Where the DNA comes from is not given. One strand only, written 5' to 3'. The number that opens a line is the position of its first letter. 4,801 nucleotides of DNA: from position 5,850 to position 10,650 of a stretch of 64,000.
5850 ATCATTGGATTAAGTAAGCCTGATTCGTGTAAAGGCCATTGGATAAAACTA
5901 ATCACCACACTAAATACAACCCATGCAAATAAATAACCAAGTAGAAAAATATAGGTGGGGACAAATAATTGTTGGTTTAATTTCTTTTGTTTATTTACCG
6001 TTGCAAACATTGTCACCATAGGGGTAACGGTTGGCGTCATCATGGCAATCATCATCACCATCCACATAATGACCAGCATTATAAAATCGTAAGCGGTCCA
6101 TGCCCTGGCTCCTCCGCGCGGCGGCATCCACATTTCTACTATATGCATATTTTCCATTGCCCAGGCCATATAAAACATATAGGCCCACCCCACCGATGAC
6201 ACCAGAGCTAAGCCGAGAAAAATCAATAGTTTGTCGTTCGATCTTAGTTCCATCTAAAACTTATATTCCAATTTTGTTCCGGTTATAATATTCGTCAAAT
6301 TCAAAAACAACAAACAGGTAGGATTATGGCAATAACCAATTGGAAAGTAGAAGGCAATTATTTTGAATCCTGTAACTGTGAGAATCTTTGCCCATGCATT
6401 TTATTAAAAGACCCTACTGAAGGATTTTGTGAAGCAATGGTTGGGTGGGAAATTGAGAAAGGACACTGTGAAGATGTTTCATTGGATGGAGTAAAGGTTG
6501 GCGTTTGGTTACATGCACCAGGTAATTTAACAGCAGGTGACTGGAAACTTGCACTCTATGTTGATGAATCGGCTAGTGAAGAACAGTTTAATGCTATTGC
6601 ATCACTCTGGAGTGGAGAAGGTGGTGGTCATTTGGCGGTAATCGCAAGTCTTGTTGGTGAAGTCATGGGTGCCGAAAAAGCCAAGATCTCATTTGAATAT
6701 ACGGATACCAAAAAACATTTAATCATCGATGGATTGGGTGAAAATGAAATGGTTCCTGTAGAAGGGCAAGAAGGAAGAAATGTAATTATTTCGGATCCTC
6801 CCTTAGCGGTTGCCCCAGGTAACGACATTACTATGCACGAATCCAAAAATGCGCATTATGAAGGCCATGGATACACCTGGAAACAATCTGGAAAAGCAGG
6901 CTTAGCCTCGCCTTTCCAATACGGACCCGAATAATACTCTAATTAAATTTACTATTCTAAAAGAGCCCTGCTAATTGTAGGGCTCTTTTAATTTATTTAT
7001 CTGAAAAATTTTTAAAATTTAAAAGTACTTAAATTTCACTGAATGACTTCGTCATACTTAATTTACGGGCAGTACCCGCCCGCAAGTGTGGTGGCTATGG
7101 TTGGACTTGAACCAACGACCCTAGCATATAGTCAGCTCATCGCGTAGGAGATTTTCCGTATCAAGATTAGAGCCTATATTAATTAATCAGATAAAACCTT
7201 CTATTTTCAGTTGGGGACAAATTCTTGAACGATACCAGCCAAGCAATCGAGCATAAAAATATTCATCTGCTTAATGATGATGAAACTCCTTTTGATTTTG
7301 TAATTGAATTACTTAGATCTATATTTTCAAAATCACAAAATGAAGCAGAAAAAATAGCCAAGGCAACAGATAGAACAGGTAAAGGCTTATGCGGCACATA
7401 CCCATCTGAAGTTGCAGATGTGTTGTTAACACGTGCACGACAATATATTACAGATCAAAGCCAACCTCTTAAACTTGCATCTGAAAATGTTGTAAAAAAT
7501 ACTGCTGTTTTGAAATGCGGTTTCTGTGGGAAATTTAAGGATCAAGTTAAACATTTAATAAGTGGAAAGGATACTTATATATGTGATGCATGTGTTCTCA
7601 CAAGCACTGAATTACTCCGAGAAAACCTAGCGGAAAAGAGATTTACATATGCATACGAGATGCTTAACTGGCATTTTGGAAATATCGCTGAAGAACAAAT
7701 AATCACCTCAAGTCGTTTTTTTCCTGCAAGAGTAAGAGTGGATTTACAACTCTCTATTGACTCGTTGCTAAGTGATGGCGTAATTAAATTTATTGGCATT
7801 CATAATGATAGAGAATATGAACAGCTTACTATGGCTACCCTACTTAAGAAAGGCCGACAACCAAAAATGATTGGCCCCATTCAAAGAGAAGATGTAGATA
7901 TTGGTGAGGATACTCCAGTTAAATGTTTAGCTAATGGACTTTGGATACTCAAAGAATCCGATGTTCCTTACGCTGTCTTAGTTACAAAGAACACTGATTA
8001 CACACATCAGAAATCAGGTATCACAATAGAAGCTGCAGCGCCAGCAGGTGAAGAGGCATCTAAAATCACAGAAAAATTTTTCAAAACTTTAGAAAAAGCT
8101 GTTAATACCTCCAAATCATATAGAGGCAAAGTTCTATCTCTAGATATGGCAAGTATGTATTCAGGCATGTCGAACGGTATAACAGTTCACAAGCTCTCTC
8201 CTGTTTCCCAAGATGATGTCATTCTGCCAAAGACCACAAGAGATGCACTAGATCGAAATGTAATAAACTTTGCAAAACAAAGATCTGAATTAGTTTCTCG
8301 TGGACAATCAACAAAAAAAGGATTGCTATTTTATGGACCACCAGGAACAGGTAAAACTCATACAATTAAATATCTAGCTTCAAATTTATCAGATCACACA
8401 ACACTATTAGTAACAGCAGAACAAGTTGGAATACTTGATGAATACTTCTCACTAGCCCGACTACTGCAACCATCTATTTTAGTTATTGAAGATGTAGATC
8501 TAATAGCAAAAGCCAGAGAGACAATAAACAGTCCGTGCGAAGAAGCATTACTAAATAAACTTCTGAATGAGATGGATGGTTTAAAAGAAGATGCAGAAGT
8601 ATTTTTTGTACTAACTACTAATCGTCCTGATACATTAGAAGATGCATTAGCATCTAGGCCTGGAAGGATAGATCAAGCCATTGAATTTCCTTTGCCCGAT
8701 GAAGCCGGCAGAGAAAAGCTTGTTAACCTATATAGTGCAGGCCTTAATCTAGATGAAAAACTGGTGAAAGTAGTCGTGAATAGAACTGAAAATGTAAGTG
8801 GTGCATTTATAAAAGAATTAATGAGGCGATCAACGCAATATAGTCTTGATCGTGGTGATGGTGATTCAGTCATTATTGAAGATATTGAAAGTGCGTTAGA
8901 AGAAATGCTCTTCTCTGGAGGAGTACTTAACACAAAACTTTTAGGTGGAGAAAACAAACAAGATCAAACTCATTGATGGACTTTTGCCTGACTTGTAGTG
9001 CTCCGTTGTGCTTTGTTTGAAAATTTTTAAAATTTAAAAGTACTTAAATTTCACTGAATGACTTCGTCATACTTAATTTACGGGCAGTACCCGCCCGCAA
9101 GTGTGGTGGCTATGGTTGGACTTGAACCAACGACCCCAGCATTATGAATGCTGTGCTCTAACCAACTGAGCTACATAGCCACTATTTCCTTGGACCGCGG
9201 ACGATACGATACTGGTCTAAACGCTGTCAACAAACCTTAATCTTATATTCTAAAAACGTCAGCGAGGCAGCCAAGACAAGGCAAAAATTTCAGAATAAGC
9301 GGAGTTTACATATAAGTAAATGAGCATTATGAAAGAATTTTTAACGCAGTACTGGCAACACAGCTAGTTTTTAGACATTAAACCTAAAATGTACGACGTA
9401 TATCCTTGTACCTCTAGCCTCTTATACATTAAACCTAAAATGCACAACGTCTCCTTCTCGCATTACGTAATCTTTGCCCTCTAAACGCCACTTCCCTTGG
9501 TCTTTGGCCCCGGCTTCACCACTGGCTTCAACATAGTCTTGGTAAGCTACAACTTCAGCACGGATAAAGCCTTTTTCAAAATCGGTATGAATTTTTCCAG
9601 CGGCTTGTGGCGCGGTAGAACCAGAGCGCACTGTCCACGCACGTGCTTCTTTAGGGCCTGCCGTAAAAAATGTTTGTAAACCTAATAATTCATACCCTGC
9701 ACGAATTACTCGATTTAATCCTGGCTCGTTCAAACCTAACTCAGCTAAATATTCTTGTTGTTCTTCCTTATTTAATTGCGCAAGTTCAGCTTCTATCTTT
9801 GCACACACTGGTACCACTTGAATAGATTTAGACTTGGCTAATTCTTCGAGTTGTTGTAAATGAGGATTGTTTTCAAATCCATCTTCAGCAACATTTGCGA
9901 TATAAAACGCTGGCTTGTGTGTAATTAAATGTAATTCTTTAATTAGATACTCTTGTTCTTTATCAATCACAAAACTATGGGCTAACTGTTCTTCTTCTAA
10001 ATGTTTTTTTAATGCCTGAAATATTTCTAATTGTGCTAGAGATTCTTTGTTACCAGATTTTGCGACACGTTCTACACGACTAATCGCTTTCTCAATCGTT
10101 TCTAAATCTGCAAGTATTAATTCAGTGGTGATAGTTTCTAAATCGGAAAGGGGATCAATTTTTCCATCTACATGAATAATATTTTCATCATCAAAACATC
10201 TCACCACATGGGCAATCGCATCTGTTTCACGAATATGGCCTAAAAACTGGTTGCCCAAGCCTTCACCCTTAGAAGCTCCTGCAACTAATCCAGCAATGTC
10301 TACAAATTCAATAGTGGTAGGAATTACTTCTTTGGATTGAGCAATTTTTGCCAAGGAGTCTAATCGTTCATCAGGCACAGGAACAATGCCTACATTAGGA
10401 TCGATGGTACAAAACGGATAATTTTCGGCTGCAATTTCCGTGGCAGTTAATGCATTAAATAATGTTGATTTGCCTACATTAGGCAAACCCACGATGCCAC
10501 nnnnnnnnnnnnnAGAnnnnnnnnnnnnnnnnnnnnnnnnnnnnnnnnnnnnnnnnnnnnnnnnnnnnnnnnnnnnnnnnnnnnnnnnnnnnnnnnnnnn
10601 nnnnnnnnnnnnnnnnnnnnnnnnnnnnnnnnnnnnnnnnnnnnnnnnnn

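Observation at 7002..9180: Integrase-less 2.1-kb islet at tRNA-Met bounded by near-identical 119-bp direct repeats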

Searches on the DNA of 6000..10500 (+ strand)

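Call 8: search_dna_similar(query=window:6000-10500:+, collection=plasmids, mode=near)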
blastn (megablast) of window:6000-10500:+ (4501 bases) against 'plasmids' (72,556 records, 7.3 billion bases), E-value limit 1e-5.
Records with a match: 11; places in all: 20; records where one place covers at least 80% of the query: 0.
Best place of each record, by identity: 90-95% 2; 80-90% 5; 60-80% 4.
By first word of the organism name: Acinetobacter 8; Aeromonas 1; Providencia 1; Bacteroides 1.
By predicted mobility (MOB-suite, as given by PLSDB): non-mobilizable 8; mobilizable 2; conjugative 1.
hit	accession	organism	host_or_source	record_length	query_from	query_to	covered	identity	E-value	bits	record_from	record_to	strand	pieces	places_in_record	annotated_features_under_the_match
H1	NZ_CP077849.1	Acinetobacter baumannii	Homo sapiens,Rectal swab_P28_BU14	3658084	3422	3732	7%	74.2%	9e-25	124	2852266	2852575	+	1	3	none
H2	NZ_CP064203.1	Acinetobacter baumannii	Homo sapiens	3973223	3422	3732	7%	74.2%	9e-25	124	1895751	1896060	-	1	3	none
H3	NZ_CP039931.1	Acinetobacter baumannii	Homo sapiens,blood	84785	3466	3732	6%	75.2%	1e-23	121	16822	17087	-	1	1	ychF: redox-regulated ATPase YchF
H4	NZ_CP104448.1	Acinetobacter baumannii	Homo sapiens,sputum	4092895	3466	3732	6%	74.4%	2e-20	110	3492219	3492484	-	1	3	none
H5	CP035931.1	Acinetobacter baumannii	Homo sapiens,blood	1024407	3105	3181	2%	85.7%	5e-12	82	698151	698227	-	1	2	none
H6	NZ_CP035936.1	Acinetobacter cumulans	Pure Culture,Sewage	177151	3105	3181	2%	85.7%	5e-12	82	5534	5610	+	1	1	none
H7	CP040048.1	Acinetobacter baumannii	Homo sapiens,blood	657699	3105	3181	2%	85.7%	5e-12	82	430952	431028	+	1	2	none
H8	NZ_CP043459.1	Acinetobacter baumannii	Homo sapiens,Skin/Wound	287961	3105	3181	2%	85.7%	5e-12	82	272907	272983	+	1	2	none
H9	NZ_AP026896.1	Aeromonas caviae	Microbe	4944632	3105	3182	2%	84.6%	7e-11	79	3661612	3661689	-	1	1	none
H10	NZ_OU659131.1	Providencia alcalifaciens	Canis lupus familiaris,intestine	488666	3133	3182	1%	94.0%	2e-10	77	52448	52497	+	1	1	none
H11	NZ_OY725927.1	Bacteroides finegoldii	-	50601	3552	3593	1%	92.9%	7e-6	62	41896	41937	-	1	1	ychF: redox-regulated ATPase YchF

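Call 67: search_rna_families(source=window, start=6900, end=9500, threshold=evalue, max_evalue=1)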
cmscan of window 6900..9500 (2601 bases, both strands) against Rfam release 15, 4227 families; matches with E-value up to 1: 5.
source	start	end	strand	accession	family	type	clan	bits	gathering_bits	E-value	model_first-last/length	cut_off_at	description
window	9107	9180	-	RF00005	tRNA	Gene; tRNA;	CL00001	75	29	5.2e-16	1-71/71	no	tRNA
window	7000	7126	+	RF02194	HPnc0260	Gene; antisense;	-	33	59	0.53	1-156/156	no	Bacterial antisense RNA HPnc0260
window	9014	9141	+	RF02194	HPnc0260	Gene; antisense;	-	32.7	59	0.59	1-156/156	no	Bacterial antisense RNA HPnc0260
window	9106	9180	+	RF04354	Plastid-ycf2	Cis-reg;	-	31.8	65.7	0.00046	1-75/75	no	Plastid-ycf2 5UTR RNA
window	6958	7032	-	RF01472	rli40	Gene; sRNA;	-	20.5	100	0.031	1-263/263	no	Listeria sRNA rli40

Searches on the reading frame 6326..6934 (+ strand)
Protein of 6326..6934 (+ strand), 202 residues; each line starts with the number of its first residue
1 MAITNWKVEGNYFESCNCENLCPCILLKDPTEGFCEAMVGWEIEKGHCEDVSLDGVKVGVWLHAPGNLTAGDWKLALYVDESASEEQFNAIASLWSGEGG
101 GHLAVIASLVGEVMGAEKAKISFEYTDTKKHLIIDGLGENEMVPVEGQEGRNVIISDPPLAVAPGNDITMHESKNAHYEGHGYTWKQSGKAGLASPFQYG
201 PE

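Call 7: search_protein_families(library=pfam, proteins=[window:6326-6934:+], max_evalue=0.01)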
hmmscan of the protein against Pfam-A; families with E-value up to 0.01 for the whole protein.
window:6326-6934:+ (202 aa): 1 family
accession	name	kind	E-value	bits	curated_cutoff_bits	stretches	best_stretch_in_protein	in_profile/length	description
PF07040.16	DUF1326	-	1.2e-48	166.1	25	1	14-190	1-176/177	Protein of unknown function (DUF1326)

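Call 13: find_encoding_contigs(protein=window:6326-6934:+, flank=10000, max_places=10)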
Protein window:6326-6934:+ (202 aa): no gene with exactly this product is on record in the collection.

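Call 14: list_cluster_members(proteins=[P0001, window:6326-6934:+, window:9422-10513:-, window:5477-6253:-])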
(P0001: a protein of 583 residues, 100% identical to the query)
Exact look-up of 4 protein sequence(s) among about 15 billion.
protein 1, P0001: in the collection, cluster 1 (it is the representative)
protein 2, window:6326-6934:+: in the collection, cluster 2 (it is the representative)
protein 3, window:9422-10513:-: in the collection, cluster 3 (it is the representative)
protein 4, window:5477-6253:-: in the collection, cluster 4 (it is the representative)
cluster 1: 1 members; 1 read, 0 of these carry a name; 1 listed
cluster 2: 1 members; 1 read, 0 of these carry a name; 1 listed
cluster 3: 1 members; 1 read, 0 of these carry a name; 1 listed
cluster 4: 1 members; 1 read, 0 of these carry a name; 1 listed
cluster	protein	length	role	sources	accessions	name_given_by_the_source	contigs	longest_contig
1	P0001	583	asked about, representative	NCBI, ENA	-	-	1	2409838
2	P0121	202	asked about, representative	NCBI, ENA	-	-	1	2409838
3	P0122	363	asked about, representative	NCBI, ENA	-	-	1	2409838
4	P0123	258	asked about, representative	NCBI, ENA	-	-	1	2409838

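Call 38: find_homologous_proteins(query=window:6326-6934:+)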
Query window:6326-6934:+ (202 aa): 145 proteins with E <= 0.001 among 305 candidates; the best 120 are listed.
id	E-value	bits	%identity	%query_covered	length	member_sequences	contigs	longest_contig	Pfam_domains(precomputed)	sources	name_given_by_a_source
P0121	3.7e-136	470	100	100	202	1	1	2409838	PF07040.17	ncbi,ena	-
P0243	1.7e-120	418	88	100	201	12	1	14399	PF07040.17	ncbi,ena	-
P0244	2.1e-108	379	79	100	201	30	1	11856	PF07040.17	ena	-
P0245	3.2e-108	378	79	100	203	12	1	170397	PF07040.17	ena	-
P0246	2.4e-105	369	76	100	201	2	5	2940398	PF07040.17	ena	-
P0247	6.2e-105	368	77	100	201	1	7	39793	PF07040.17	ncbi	-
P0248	1.1e-103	364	77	100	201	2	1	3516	PF07040.17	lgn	-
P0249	1.1e-103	364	75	100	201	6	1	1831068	PF07040.17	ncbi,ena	-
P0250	2.3e-103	362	76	100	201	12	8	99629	PF07040.17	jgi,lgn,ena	jgi:hypothetical protein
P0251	2.1e-102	359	76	100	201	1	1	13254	PF07040.17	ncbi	-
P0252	2.1e-102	359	74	100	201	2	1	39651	PF07040.17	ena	-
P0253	5.0e-101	355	73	100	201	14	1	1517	PF07040.17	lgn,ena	-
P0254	1.1e-100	354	75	100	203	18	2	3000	PF07040.17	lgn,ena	-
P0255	1.6e-100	353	74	100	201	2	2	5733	PF07040.17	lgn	-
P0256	2.3e-100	353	73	100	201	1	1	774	PF07040.17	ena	-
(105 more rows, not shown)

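Call 39: find_encoding_contigs(protein=P0243, flank=10000, max_places=4)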
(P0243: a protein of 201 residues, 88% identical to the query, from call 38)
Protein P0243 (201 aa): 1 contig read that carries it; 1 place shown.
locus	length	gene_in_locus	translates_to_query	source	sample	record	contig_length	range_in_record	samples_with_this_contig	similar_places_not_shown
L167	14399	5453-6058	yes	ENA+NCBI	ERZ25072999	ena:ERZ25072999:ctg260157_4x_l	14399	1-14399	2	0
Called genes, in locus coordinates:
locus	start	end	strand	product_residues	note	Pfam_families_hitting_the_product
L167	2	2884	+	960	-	?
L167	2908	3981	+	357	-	PF25917:BSH_RND (faint), PF25973:BSH_CzcB, PF25954:Beta-barrel_RND_2 (weak), PF25967:RND-MFP_C (weak), PF25975:CzcB_C (weak)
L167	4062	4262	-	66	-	-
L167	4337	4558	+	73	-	-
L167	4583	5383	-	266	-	PF09948:PpoB2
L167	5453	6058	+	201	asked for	PF07040:DUF1326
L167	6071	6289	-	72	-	-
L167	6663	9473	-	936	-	PF11791:Aconitase_B_N, PF06434:Aconitase_2_N, PF00330:Aconitase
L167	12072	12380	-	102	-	PF00892:EamA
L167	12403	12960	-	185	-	PF00892:EamA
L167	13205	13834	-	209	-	PF04356:DUF489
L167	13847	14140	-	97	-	PF20258:tRNA_Me_trans_C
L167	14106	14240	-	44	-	PF20259:tRNA_Me_trans_M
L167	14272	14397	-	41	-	?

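Call 40: find_encoding_contigs(protein=P0245, flank=10000, max_places=3)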
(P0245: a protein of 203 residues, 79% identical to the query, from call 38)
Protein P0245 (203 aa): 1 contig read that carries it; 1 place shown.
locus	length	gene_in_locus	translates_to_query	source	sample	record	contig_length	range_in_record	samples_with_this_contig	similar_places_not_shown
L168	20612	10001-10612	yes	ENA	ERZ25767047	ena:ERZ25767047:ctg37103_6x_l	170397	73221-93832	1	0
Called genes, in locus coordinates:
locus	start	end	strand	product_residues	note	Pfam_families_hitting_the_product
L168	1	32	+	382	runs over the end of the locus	PF00743:FMO-like, PF00890:FAD_binding_2 (weak), PF01266:DAO (weak), PF01946:Thi4 (weak), PF07992:Pyr_redox_2, PF13738:Pyr_redox_3, PF13450:NAD_binding_8 (weak), PF13434:Lys_Orn_oxgnase (weak), +3 more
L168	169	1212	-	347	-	PF01965:DJ-1_PfpI, PF12833:HTH_18, PF00165:HTH_AraC (weak)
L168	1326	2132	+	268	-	PF00561:Abhydrolase_1, PF12146:Hydrolase_4 (weak), PF12697:Abhydrolase_6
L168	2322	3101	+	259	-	PF01209:Ubie_methyltran, PF01728:FtsJ (weak), PF08003:Methyltransf_9, PF13489:Methyltransf_23, PF13847:Methyltransf_31, PF08241:Methyltransf_11, PF08242:Methyltransf_12, PF13649:Methyltransf_25, +3 more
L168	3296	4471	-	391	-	PF00355:Rieske, PF00848:Ring_hydroxyl_A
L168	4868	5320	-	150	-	PF04945:YHS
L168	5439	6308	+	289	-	PF12852:Cupin_6, PF02311:AraC_binding (weak), PF00165:HTH_AraC (faint), PF12833:HTH_18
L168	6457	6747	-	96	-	PF03779:SPW (weak)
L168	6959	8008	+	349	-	PF02668:TauD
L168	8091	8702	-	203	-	PF09347:DUF1989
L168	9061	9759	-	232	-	PF09948:PpoB2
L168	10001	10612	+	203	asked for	PF07040:DUF1326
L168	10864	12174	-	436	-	PF13676:TIR_2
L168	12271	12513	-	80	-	-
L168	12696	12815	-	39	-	-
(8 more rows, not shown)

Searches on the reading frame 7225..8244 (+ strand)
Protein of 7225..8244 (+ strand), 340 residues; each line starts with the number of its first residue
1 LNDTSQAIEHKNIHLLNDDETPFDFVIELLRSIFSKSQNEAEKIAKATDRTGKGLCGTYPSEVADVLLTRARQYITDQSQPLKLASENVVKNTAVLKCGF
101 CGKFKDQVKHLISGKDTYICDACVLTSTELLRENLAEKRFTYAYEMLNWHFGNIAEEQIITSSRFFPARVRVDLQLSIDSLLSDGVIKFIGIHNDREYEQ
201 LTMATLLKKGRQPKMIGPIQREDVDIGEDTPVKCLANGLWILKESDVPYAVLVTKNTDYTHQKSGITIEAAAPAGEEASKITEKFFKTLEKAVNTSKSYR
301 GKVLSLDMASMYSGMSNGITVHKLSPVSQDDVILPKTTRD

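Call 104: search_protein_representatives(protein=window:7225-8244:+)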
Query: 340 residues. Proteins with E-value up to 0.001 (for the whole library): 2485; up to 1e-10: 312; up to 1e-30: 59. The best 150 are listed.
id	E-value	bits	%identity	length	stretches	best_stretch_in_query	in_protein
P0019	9.7e-86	304.3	41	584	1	4-338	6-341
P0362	4.1e-71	256.2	39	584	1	13-338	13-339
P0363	1.2e-69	251.4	49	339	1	87-338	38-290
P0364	1.0e-64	235.2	37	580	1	15-338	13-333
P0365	1.6e-64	234.6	38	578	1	6-338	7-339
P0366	9.2e-63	228.8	40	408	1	16-338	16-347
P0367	1.7e-62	227.9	42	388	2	140-338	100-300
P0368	3.0e-60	220.5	35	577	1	13-338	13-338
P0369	1.0e-59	218.8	42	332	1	9-277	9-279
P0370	2.2e-56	207.8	35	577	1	12-338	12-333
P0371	3.1e-55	204.0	37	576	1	15-337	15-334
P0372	9.2e-53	195.9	44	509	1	96-338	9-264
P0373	3.8e-52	193.9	41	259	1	13-243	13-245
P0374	2.3e-47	178.2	36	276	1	15-266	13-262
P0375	3.5e-47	177.6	37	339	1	2-258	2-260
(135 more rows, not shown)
